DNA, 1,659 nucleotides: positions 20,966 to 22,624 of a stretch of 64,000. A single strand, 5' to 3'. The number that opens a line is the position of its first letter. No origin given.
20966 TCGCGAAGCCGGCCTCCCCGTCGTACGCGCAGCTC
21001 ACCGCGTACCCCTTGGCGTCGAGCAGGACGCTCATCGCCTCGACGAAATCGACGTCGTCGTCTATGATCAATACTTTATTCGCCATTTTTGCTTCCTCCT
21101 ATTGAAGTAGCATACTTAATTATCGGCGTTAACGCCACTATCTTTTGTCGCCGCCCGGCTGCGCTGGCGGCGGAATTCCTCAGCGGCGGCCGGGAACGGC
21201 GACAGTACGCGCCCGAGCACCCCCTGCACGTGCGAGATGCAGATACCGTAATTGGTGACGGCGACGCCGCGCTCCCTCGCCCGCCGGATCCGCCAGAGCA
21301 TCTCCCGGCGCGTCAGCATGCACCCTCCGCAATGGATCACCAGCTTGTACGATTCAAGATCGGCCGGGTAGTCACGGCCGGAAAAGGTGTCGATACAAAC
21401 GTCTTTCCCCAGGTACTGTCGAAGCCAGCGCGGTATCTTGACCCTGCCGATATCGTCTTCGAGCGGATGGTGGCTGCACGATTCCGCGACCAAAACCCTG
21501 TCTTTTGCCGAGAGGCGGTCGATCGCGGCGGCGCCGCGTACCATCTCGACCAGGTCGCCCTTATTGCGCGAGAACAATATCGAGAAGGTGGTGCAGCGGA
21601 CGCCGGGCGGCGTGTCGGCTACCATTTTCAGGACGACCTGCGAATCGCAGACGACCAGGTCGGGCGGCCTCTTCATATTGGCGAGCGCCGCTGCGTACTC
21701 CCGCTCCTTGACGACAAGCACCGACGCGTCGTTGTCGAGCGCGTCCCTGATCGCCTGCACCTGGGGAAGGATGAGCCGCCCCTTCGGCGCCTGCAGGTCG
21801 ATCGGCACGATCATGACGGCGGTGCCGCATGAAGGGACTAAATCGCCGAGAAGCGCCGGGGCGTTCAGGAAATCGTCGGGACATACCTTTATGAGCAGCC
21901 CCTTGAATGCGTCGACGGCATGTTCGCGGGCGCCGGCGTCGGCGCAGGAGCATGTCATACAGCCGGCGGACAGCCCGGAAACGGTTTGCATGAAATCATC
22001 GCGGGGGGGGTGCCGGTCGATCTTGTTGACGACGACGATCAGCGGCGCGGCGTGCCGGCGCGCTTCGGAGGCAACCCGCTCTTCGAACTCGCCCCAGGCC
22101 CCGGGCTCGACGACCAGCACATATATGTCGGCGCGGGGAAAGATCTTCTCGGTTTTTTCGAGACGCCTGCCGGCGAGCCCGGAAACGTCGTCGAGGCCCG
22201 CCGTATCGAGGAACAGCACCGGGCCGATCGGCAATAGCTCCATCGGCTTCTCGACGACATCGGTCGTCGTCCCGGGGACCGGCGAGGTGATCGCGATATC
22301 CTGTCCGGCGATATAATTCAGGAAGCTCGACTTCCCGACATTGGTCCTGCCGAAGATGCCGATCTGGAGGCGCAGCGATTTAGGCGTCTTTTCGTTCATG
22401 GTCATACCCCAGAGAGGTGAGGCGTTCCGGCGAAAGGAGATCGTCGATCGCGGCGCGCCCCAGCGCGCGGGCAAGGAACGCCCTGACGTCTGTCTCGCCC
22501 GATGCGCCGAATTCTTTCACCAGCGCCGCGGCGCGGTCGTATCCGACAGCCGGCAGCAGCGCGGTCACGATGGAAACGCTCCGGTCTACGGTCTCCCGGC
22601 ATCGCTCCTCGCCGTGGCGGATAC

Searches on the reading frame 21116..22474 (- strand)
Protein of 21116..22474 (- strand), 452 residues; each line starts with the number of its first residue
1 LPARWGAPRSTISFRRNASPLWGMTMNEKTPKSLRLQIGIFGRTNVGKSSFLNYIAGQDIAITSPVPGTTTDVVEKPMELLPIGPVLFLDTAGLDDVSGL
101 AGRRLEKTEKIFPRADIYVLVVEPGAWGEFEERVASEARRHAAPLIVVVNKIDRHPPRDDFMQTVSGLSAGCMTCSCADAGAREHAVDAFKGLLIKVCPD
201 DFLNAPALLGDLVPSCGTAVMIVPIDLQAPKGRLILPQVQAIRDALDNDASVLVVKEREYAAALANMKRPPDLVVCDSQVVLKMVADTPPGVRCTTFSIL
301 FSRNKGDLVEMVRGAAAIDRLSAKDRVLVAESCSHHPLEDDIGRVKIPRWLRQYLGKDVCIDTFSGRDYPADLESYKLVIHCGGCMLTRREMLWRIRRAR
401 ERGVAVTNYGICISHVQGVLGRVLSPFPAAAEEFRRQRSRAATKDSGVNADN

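Call 38: search_protein_families(library=pfam, proteins=[window:21116-22474:-], max_evalue=0.00001)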
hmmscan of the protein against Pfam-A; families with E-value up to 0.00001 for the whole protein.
window:21116-22474:- (452 aa): 4 families
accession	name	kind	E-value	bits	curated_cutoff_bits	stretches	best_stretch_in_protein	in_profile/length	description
PF18133.7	HydF_tetramer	-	3.9e-44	149.7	22.6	1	310-426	2-118/118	Hydrogen maturase F tetramerization domain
PF18128.7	HydF_dimer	-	4.2e-36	123.5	23.4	1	208-306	1-99/99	Hydrogen maturase F dimerization domain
PF01926.29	MMR_HSR1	-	2.9e-19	69.7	21.9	1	37-151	1-113/113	50S ribosome-binding GTPase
PF00350.29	Dynamin_N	-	2.1e-06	28.3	27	0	38-70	1-33/168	Dynamin family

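Call 39: find_homologous_proteins(query=window:21116-22474:-, max_evalue=1e-30)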
Query window:21116-22474:- (452 aa): 8000 proteins with E <= 1e-30 among 8000 candidates; the best 120 are listed.
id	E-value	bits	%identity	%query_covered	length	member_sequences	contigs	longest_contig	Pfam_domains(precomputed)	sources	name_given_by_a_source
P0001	3.4e-189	648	69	91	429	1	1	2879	PF18128.8,PF01926.30,PF00350.30,PF18133.8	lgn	-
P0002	3.6e-189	648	71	92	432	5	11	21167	PF18128.8,PF01926.30,PF18133.8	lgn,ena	-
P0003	5.9e-188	644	67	93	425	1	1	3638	PF18128.8,PF01926.30,PF00350.30,PF18133.8,PF03193.23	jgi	jgi:[FeFe] hydrogenase H-cluster maturation GTPase HydF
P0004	2.6e-187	641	70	90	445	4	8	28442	PF18128.8,PF01926.30,PF00350.30,PF18133.8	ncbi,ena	-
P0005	6.9e-187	640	67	92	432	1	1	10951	PF18128.8,PF01926.30,PF00350.30,PF18133.8,PF03193.23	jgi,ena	-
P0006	1.4e-186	639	69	88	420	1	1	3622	PF18128.8,PF01926.30,PF00350.30,PF18133.8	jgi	jgi:[FeFe] hydrogenase H-cluster maturation GTPase HydF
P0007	1.4e-186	639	69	90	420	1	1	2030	PF18128.8,PF01926.30,PF00350.30,PF18133.8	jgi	jgi:[FeFe] hydrogenase H-cluster maturation GTPase HydF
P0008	1.6e-186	639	69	92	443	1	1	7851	PF18128.8,PF01926.30,PF18133.8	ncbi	-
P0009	1.8e-186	639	69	91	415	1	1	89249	PF18128.8,PF01926.30,PF00350.30,PF18133.8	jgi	jgi:[FeFe] hydrogenase H-cluster maturation GTPase HydF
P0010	2.6e-186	638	70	90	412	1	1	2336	PF18128.8,PF01926.30,PF00350.30,PF02421.25,PF18133.8,PF03193.23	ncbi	ncbi:MAG: [FeFe] hydrogenase H-cluster maturation GTPase HydF [Lentisphaerota bacterium]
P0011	3.5e-186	638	67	93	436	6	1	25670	PF18128.8,PF01926.30,PF00350.30,PF18133.8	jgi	-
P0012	3.7e-186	638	67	92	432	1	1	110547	PF18128.8,PF01926.30,PF00350.30,PF18133.8,PF03193.23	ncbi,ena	-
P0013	5.1e-186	637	67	92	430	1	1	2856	PF18128.8,PF01926.30,PF00350.30,PF18133.8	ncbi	-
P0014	5.5e-186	637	67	92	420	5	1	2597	PF18128.8,PF01926.30,PF18133.8,PF03193.23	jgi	jgi:[FeFe] hydrogenase H-cluster maturation GTPase HydF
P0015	8.8e-186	636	67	92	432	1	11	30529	PF18128.8,PF01926.30,PF00350.30,PF18133.8,PF03193.23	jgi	jgi:[FeFe] hydrogenase H-cluster maturation GTPase HydF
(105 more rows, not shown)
